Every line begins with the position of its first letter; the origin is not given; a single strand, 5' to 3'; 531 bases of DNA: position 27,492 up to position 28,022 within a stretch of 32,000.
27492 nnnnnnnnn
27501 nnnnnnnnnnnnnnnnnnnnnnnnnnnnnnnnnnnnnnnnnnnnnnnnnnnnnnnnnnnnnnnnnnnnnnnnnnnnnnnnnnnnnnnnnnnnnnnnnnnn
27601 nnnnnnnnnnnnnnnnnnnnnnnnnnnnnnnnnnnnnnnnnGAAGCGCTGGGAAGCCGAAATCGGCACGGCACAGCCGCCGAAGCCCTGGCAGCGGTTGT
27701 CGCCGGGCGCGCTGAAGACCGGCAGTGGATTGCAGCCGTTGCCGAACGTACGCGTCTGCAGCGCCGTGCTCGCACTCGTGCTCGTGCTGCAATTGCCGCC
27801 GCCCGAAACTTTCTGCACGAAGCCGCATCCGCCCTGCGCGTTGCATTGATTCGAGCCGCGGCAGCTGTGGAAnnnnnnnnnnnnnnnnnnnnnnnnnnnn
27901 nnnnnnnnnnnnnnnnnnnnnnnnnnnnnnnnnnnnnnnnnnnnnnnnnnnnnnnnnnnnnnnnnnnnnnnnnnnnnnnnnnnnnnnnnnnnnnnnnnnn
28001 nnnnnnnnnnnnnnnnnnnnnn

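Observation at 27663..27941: Nine cysteines in about 90 residues arranged as C-x-G-x-N-x-C / G-G-C motifs at the C-terminus of the ferritin-like protein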

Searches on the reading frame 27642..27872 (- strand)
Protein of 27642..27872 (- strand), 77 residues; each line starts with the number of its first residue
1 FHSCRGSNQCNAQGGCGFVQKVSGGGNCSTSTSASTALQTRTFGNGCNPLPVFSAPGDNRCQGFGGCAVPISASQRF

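Call 6: search_protein_families(library=pfam, proteins=[window:27642-27872:-], max_evalue=10)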
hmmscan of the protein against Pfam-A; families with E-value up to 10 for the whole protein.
seq(77 aa): 1 family
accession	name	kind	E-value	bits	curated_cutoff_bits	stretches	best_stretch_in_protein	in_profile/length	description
PF12522.13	UL73_N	-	0.29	11.4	20.3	1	23-36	12-25/27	Cytomegalovirus glycoprotein N terminal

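Call 7: search_protein_families(library=ncbifam, proteins=[window:27642-27872:-], max_evalue=10)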
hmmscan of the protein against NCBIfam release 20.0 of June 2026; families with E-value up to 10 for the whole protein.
seq(77 aa): 0 families
